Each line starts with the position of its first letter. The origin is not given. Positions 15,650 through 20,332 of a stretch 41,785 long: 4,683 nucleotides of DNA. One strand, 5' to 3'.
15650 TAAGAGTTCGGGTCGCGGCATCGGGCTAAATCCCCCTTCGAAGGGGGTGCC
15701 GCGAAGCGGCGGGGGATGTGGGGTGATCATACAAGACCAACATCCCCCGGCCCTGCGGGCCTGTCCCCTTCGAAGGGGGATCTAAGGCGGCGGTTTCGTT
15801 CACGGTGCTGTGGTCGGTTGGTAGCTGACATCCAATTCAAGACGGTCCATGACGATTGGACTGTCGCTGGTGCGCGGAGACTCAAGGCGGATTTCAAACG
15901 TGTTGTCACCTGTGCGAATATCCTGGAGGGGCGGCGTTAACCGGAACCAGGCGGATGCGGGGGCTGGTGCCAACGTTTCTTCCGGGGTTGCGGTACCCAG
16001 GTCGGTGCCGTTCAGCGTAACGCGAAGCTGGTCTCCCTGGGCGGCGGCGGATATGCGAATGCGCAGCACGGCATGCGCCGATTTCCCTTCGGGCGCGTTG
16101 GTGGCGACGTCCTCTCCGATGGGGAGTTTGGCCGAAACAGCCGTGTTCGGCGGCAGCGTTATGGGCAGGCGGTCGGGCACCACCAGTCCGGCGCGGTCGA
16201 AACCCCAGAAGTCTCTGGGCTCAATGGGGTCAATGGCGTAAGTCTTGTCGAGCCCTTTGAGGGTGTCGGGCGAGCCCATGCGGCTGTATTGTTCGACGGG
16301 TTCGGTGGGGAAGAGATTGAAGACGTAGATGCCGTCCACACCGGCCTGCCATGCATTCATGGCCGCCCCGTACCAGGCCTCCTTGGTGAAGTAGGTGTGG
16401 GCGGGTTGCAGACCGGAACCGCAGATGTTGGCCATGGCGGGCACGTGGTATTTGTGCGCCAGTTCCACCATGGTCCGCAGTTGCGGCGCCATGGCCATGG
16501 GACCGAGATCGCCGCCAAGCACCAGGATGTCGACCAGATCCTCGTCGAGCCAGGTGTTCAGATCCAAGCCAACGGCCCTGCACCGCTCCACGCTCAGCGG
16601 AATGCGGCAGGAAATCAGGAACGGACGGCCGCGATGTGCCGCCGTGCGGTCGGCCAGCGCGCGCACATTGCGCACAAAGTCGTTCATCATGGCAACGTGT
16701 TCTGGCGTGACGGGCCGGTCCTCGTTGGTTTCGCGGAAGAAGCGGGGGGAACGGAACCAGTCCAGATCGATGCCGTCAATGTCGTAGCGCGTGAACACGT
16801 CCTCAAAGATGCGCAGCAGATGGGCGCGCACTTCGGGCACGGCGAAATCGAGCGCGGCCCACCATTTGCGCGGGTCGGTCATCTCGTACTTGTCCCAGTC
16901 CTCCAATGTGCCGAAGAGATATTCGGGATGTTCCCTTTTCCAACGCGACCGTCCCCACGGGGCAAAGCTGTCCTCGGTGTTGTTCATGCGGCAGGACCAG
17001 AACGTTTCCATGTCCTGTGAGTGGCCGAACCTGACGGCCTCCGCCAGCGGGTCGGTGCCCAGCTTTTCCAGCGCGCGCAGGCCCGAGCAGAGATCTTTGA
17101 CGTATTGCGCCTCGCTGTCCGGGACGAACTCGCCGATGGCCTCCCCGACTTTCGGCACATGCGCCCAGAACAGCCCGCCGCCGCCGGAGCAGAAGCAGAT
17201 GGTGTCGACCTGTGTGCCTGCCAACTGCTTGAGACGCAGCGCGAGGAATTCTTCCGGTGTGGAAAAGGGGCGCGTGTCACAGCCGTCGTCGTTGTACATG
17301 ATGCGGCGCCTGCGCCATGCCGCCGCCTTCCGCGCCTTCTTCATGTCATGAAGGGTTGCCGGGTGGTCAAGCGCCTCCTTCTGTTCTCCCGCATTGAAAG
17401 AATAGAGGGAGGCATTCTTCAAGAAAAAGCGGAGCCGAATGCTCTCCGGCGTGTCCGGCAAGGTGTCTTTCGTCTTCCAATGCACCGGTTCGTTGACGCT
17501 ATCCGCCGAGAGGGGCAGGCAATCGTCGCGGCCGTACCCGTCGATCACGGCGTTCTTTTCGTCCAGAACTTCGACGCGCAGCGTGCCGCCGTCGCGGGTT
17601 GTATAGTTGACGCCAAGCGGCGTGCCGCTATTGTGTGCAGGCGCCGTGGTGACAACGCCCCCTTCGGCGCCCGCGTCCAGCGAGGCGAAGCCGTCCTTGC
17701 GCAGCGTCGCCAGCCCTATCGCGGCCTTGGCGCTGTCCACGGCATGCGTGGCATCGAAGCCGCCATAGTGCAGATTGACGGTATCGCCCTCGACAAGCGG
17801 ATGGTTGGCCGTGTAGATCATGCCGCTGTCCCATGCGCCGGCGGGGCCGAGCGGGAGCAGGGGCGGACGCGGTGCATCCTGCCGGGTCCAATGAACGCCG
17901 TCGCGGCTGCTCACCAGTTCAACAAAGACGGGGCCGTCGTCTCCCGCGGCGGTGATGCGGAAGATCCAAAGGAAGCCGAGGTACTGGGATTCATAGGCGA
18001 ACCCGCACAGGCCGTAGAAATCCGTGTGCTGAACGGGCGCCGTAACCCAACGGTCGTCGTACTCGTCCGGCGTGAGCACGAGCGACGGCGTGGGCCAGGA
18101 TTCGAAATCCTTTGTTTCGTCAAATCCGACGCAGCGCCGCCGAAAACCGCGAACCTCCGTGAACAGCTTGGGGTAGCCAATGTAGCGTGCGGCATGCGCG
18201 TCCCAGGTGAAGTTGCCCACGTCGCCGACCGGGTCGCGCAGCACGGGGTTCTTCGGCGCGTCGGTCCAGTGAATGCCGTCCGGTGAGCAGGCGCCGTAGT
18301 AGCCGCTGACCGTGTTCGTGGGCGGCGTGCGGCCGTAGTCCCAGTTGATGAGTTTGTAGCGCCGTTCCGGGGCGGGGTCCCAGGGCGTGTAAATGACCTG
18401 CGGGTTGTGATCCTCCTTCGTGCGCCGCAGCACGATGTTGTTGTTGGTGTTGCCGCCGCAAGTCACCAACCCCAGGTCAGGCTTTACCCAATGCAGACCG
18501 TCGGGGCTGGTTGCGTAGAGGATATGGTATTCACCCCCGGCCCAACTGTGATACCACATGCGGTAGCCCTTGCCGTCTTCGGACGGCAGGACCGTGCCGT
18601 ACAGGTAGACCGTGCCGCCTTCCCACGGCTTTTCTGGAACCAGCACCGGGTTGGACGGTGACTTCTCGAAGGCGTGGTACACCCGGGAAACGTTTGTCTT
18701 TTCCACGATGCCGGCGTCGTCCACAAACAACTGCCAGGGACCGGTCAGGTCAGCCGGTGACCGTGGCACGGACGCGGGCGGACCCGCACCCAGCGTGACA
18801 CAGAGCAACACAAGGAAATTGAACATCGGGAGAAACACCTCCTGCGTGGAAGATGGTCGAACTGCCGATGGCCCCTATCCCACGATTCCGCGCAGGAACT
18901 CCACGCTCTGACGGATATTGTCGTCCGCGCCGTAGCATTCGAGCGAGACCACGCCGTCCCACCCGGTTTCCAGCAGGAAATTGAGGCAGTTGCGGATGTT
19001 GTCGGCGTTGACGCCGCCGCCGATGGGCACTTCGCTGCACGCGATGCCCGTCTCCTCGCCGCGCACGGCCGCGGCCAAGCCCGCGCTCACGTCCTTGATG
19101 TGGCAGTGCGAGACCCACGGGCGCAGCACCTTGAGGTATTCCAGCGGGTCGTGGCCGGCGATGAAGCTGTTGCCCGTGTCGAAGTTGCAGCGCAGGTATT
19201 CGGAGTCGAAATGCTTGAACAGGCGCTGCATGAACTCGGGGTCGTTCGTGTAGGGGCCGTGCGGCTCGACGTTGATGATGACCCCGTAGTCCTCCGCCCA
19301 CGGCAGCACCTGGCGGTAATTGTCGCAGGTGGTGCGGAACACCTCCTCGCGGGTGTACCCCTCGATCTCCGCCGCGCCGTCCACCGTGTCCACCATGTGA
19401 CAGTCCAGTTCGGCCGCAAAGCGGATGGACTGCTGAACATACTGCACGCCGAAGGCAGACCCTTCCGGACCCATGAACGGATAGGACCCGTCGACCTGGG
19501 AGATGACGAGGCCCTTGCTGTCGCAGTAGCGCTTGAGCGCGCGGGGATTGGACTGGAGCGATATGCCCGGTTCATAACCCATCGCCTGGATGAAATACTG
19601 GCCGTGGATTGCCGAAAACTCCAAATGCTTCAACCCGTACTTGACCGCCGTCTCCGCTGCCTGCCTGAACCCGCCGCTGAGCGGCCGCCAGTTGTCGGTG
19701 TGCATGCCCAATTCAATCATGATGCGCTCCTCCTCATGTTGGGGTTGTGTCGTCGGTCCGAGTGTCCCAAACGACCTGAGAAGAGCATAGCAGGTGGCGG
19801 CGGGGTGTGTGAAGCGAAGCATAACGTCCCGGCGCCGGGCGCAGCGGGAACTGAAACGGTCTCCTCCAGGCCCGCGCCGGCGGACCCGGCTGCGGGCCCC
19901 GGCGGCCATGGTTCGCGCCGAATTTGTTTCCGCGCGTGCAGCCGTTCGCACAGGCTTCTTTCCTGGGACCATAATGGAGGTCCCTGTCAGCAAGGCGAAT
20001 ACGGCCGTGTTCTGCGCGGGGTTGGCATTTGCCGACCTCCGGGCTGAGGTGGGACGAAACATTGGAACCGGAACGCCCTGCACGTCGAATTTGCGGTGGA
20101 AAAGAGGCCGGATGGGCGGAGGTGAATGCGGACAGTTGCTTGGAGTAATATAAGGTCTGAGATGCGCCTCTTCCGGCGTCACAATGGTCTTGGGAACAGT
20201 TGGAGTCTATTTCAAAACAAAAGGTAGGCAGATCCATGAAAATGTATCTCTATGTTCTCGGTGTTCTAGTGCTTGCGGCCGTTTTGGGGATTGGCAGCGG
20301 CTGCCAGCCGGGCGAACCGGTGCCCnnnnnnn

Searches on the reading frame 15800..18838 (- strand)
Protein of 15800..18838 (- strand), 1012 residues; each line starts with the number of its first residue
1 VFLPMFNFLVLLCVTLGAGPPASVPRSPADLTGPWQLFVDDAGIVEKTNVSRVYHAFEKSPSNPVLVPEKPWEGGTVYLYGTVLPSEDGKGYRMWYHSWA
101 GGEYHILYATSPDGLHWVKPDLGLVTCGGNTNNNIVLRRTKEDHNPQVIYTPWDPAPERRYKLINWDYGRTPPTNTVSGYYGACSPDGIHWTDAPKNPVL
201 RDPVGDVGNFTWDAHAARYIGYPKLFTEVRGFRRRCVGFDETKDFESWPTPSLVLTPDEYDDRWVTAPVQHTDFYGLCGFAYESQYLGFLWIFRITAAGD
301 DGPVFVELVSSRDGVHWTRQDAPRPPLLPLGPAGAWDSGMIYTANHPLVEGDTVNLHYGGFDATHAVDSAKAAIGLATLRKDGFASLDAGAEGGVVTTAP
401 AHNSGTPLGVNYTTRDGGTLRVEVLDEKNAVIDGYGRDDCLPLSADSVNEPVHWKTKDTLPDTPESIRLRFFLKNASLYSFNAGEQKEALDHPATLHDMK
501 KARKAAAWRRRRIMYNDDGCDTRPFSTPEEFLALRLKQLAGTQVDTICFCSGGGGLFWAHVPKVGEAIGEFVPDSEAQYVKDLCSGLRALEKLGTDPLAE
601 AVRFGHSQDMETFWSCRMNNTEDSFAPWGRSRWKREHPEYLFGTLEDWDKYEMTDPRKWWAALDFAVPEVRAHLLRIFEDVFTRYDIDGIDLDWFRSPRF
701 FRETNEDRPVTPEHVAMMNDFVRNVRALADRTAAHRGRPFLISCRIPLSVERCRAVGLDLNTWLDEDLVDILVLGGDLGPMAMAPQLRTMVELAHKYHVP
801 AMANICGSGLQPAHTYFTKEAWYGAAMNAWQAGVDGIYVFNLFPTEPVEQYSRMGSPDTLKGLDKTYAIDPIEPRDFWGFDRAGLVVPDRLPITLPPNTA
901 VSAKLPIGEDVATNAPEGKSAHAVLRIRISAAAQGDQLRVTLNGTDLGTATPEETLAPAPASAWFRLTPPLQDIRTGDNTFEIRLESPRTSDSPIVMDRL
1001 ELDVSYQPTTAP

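Call 52: search_protein_families(library=pfam, proteins=[window:15800-18838:-], max_evalue=0.00001)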
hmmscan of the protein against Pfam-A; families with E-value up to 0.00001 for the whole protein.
window:15800-18838:- (1012 aa): 1 family
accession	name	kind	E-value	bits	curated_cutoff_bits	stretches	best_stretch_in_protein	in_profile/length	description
PF02638.21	GHL10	-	3.1e-07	30.2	27.9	1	589-696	63-165/311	Glycosyl hydrolase-like 10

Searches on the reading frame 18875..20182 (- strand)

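Call 52: search_protein_families(library=pfam, proteins=[window:18875-20182:-], max_evalue=0.00001)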
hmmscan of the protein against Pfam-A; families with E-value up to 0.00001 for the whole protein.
window:18875-20182:- (435 aa): 1 family
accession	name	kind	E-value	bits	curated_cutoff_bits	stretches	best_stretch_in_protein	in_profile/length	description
PF01261.30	AP_endonuc_2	-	1.9e-33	116.7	31.1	1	208-431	30-247/249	Xylose isomerase-like TIM barrel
